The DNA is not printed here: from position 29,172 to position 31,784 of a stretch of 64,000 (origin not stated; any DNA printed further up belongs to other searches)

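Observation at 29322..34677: SNF2 helicase, 64-aa ORF and zinc-hook ABC ATPase trio with coupled translation: not a combination I can assign to a named system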

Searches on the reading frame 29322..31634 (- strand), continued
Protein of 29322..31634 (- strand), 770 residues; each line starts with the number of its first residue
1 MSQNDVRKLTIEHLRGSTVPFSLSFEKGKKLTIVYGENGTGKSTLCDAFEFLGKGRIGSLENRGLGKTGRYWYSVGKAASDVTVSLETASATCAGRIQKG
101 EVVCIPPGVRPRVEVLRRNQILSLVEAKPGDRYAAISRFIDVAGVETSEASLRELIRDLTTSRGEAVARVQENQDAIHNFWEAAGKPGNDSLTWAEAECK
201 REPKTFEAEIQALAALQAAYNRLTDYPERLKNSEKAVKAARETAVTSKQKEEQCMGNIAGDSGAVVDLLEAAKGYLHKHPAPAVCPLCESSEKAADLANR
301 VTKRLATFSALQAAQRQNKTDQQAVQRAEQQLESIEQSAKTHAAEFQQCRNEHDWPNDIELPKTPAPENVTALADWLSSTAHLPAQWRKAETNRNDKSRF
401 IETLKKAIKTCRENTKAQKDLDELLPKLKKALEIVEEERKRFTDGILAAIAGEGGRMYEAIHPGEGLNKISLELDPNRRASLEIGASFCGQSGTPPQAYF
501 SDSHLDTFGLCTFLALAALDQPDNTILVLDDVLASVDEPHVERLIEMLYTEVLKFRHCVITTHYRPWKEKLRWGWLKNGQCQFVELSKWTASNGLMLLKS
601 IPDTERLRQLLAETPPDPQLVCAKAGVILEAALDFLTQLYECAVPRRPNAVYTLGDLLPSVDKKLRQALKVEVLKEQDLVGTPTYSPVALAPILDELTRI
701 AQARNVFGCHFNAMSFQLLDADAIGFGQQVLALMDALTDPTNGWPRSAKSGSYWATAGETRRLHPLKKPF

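Call 49: search_dna_similar(query=window:29325-31634:-, collection=plasmids, mode=protein, max_evalue=1e-10, max_rows=20)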
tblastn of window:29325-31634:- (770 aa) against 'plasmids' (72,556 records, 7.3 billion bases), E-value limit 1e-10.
Records with a match: 10; places in all: 10; records where one place covers at least 80% of the query: 6.
Best place of each record, by identity: <60% 10.
By first word of the organism name: Hymenobacter 4; Fibrella 1; Rhizobium 1; Streptomyces 1; Natrinema 1; Brucella 1; Pseudohalocynthiibacter 1.
By predicted mobility (MOB-suite, as given by PLSDB): non-mobilizable 7; conjugative 2; mobilizable 1.
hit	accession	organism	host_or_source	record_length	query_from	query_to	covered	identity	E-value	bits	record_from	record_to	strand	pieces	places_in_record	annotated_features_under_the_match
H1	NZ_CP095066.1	Hymenobacter volaticus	single cell,air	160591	6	743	96%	32.0%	3e-87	309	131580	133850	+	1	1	AAA family ATPase | hypothetical protein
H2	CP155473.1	Fibrella sp. ES10-3-2-2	single cell,soil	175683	6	766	99%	30.8%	1e-82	295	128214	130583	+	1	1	AAA family ATPase | hypothetical protein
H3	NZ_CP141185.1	Hymenobacter sp. GOD-10R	single cell,Crepidiastrum sonchifolium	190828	6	769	99%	30.4%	6e-89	314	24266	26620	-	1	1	AAA family ATPase | hypothetical protein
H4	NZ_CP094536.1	Hymenobacter monticola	Single cell,a pond on the Huanglong ...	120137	6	737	95%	31.5%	1e-83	299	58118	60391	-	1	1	AAA family ATPase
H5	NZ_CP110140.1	Hymenobacter sp. YIM 151500-1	whole organism,soil sample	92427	6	737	95%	30.8%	3e-86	306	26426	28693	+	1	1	AAA family ATPase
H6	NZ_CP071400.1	Rhizobium leguminosarum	lentil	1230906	5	684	88%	23.7%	1e-14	86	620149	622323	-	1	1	record has no annotation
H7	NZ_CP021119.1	Streptomyces sp. CLI2509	Hymenochaete rubiginosa,whole organism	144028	448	753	40%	29.6%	4e-20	103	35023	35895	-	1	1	AAA family ATPase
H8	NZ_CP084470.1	Natrinema salinisoli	cell culture,saline soil sediment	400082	285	597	41%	24.5%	8e-11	74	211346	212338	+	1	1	AAA family ATPase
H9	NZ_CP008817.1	Brucella anthropi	-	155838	445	708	34%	28.8%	6e-12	77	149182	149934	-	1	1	hypothetical protein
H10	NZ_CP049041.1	Pseudohalocynthiibacter aestuariivivens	pure culutre,Seawater recirculating ...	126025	446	669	29%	31.0%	8e-13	80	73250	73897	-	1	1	ATP-binding protein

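Call 50: get_annotated_region(hit=H1, flank=10000)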
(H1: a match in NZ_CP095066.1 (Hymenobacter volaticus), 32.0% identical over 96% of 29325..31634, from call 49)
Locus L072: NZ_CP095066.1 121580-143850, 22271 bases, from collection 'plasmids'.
description: Hymenobacter volaticus strain 5420 S-77 plasmid unnamed5, complete sequence
organism: Hymenobacter volaticus (NCBI taxid 2932254)
taxonomy: Bacteria; Bacteroidota; Cytophagia; Cytophagales; Hymenobacteraceae; Hymenobacter; Hymenobacter volaticus
host: -; source: single cell,air; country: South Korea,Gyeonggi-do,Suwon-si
typing (MOB-suite, as given by PLSDB): non-mobilizable
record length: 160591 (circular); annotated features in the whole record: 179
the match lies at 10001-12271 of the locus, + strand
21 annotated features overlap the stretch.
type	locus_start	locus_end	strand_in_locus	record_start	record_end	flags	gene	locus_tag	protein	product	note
CDS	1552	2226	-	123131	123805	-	-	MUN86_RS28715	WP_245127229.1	hypothetical protein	-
CDS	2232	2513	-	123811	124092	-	-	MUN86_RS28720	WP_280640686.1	alpha/beta hydrolase-fold protein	-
CDS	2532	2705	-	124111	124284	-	-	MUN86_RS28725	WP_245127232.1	hypothetical protein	-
CDS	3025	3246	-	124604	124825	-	-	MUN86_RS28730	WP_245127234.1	hypothetical protein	-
CDS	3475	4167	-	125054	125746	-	-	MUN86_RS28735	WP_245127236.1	CPBP family glutamic-type intramembrane protease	GO:0071586 - CAAX-box protein processing [Evidence IEA]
CDS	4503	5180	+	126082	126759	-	-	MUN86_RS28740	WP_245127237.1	recombinase family protein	GO:0006310 - DNA recombination [Evidence IEA]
CDS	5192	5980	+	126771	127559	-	-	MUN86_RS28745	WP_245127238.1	hypothetical protein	-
CDS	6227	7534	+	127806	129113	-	-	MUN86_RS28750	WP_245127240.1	hypothetical protein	-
CDS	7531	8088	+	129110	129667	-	-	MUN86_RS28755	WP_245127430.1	DUF4209 domain-containing protein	-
CDS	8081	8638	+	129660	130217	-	-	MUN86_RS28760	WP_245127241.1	hypothetical protein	-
CDS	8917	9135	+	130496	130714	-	-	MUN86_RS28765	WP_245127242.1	hypothetical protein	-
CDS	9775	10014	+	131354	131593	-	-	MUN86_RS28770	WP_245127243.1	hypothetical protein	-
CDS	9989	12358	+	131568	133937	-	-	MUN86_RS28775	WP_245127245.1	AAA family ATPase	GO:0006302 - double-strand break repair [Evidence IEA]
CDS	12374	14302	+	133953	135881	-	-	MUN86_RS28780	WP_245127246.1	hypothetical protein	-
CDS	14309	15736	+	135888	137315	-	-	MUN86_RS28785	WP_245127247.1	MBL fold metallo-hydrolase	-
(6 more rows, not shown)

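Call 51: get_annotated_region(hit=H7, flank=10000)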
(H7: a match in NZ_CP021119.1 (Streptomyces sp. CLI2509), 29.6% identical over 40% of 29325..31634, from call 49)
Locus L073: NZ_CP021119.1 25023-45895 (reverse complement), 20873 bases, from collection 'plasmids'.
description: Streptomyces sp. CLI2509 strain CLI2905 plasmid unnamed1, complete sequence
organism: Streptomyces sp. CLI2509 (NCBI taxid 1984801)
taxonomy: Bacteria; Actinomycetota; Actinomycetes; Kitasatosporales; Streptomycetaceae; Streptomyces; Streptomyces sp. CLI2509
host: -; source: Hymenochaete rubiginosa,whole organism; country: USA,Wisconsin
typing (MOB-suite, as given by PLSDB): non-mobilizable
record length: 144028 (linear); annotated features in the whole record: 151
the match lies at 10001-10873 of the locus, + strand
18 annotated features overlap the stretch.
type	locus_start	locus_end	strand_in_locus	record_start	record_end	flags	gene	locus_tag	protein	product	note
CDS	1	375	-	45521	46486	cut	-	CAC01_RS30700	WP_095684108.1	type II secretion system F family protein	-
CDS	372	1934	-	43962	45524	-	-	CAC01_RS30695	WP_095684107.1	ATPase, T2SS/T4P/T4SS family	-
CDS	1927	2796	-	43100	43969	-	-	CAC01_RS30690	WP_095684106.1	hypothetical protein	-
CDS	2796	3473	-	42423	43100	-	-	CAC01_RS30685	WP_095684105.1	SAF domain-containing protein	-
CDS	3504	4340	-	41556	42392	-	-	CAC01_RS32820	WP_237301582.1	ATP/GTP-binding protein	-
CDS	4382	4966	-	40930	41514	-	-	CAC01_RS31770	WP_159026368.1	hypothetical protein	-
CDS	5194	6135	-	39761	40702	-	-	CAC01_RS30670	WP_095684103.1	replication-relaxation family protein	-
CDS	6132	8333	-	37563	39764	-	-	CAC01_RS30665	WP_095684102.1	hypothetical protein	-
CDS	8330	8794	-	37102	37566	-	-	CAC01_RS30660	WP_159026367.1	hypothetical protein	-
CDS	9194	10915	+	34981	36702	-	-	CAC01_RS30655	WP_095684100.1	AAA family ATPase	GO:0006302 - double-strand break repair [Evidence IEA]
CDS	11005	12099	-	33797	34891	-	-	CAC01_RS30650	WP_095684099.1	bifunctional lytic transglycosylase/C40 family peptidase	GO:0006508 - proteolysis [Evidence IEA]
CDS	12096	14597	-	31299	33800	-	-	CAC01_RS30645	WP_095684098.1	hypothetical protein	-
CDS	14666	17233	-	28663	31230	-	-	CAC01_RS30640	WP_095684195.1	ATP-binding protein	-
CDS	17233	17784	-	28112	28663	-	-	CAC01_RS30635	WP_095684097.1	hypothetical protein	-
CDS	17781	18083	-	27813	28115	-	-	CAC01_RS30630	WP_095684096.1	hypothetical protein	-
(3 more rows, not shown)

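Call 52: get_annotated_region(hit=H2, flank=9000)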
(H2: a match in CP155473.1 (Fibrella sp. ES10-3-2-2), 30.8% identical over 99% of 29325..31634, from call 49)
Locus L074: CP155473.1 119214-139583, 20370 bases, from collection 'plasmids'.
description: Fibrella sp. ES10-3-2-2 plasmid unnamed2, complete sequence
organism: Fibrella sp. ES10-3-2-2 (NCBI taxid 1834519)
taxonomy: Bacteria; Bacteroidota; Cytophagia; Cytophagales; Spirosomataceae; Fibrella; Fibrella sp. ES10-3-2-2
host: -; source: single cell,soil; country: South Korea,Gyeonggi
typing (MOB-suite, as given by PLSDB): non-mobilizable; replicon rep_cluster_1111
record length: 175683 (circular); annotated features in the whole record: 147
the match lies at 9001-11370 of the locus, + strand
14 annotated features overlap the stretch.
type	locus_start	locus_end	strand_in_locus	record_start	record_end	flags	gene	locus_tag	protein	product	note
CDS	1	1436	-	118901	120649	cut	-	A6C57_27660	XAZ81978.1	RagB/SusD family nutrient uptake outer membrane protein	-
CDS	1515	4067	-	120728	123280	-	-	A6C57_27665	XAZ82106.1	SusC/RagA family TonB-linked outer membrane protein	-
CDS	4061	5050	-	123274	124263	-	-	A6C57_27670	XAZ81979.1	carboxypeptidase-like regulatory domain-containing protein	-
CDS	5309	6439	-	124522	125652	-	-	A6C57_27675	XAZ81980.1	FecR family protein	-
CDS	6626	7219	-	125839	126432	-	-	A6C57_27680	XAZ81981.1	sigma-70 family RNA polymerase sigma factor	-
CDS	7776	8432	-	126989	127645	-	-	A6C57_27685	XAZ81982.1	recombinase family protein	-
CDS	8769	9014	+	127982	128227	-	-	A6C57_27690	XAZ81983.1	hypothetical protein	-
CDS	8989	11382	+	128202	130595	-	-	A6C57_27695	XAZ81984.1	AAA family ATPase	-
CDS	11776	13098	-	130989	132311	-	-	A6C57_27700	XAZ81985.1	patatin-like phospholipase family protein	-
CDS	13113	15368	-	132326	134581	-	-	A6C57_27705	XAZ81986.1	ThiF family adenylyltransferase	-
CDS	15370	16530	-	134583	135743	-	-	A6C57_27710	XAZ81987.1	cobyric acid synthase CobQ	-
CDS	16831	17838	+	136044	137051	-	-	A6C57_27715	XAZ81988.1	WYL domain-containing protein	-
CDS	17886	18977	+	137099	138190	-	-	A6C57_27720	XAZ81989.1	PDDEXK nuclease domain-containing protein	-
CDS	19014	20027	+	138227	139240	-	-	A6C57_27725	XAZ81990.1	hypothetical protein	-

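Call 53: get_annotated_region(hit=H3, flank=9000)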
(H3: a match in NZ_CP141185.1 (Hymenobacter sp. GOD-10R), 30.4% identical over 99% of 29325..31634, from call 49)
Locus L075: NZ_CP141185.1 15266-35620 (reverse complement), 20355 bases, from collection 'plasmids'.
description: Hymenobacter sp. GOD-10R plasmid unnamed1, complete sequence
organism: Hymenobacter sp. GOD-10R (NCBI taxid 3093922)
taxonomy: Bacteria; Bacteroidota; Cytophagia; Cytophagales; Hymenobacteraceae; Hymenobacter; Hymenobacter sp. GOD-10R
host: -; source: single cell,Crepidiastrum sonchifolium; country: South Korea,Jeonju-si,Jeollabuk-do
typing (MOB-suite, as given by PLSDB): non-mobilizable; replicon rep_cluster_1105
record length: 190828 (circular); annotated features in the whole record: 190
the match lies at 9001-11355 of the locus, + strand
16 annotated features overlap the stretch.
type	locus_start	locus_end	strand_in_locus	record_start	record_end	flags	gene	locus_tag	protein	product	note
CDS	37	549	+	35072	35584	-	-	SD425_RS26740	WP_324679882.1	hypothetical protein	-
CDS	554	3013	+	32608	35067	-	-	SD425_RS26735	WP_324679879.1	multicopper oxidase domain-containing protein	-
CDS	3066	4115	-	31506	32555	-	-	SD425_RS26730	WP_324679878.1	hypothetical protein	-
CDS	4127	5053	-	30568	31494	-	-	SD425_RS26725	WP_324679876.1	hypothetical protein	-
CDS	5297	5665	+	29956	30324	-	-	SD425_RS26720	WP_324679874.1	hypothetical protein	-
CDS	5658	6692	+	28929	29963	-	-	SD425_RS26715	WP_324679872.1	site-specific integrase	GO:0015074 - DNA integration [Evidence IEA]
CDS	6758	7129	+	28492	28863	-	-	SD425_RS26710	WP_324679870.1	hypothetical protein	-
CDS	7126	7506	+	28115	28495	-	-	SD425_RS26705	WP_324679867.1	hypothetical protein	-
CDS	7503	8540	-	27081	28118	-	-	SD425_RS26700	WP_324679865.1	hypothetical protein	-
CDS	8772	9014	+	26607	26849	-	-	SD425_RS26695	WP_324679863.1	hypothetical protein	-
CDS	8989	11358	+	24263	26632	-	-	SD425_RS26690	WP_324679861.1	AAA family ATPase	GO:0006302 - double-strand break repair [Evidence IEA]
CDS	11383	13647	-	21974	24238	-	-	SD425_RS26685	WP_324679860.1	Mov34/MPN/PAD-1 family protein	-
CDS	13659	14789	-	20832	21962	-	-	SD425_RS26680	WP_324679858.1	hypothetical protein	-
CDS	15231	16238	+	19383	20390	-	-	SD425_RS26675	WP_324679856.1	WYL domain-containing protein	-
CDS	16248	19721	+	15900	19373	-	-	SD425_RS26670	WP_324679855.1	AAA domain-containing protein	-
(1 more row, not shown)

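Call 72: search_protein_families(library=pfam, proteins=[L072:9775-10011:+], max_evalue=1)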
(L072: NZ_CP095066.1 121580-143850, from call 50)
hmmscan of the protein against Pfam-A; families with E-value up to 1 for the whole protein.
L072:9775-10011:+ (79 aa): 0 families

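Call 114: search_protein_families(library=pfam, alignment_id=A1, max_evalue=0.01)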
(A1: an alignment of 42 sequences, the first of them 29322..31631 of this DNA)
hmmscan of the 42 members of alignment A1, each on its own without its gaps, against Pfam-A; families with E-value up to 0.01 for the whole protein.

A. member 1, window:29322-31631:- (769 aa): 8 families
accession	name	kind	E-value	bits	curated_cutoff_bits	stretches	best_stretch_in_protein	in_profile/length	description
PF02463.25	SMC_N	-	5.2e-07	29.8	40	1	6-51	3-47/220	RecF/RecN/SMC N terminal domain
PF13304.12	AAA_21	-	2.4e-05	25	27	1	30-51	1-22/304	AAA domain, putative AbiEii toxin, Type IV TA system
PF13555.12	AAA_29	-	0.00033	20.8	27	1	27-50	23-44/61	P-loop containing region of AAA domain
PF13166.12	AAA_13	-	0.00038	19.7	36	1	27-56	15-44/713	AAA domain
PF13175.12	AAA_15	-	0.0059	16.7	32.1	0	6-51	4-46/374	AAA ATPase domain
PF00005.33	ABC_tran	-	0.0065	17.5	25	1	20-51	4-34/137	ABC transporter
PF13401.12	AAA_22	-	0.0087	16.8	27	0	27-48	4-25/130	AAA domain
PF13514.12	AAA_27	-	0.0089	16.1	22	1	21-49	18-47/206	AAA domain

B. families by the number of members that match (of 42 scanned): 16 families
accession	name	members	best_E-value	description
PF13166.12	AAA_13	42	7.8e-11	AAA domain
PF02463.25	SMC_N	42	3.4e-10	RecF/RecN/SMC N terminal domain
PF13304.12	AAA_21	42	1.9e-09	AAA domain, putative AbiEii toxin, Type IV TA system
PF13476.12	AAA_23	41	3.1e-13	AAA domain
PF13555.12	AAA_29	41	4.2e-05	P-loop containing region of AAA domain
PF13175.12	AAA_15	37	2.2e-06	AAA ATPase domain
PF13514.12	AAA_27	23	0.00061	AAA domain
PF00005.33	ABC_tran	19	0.00016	ABC transporter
PF13401.12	AAA_22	16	0.00067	AAA domain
PF04108.17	ATG17_like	2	0.00092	Autophagy protein ATG17-like domain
PF13191.12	AAA_16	2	0.0019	AAA ATPase domain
PF24611.2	Spectrin_Anc-1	2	0.0058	Nuclear anchorage protein 1, spectrin-like repeat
PF14712.11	Snapin_Pallidin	1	0.00055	Snapin/Pallidin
PF13224.11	DUF4032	1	0.0024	Domain of unknown function (DUF4032)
PF13176.12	TPR_7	1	0.0062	Tetratricopeptide repeat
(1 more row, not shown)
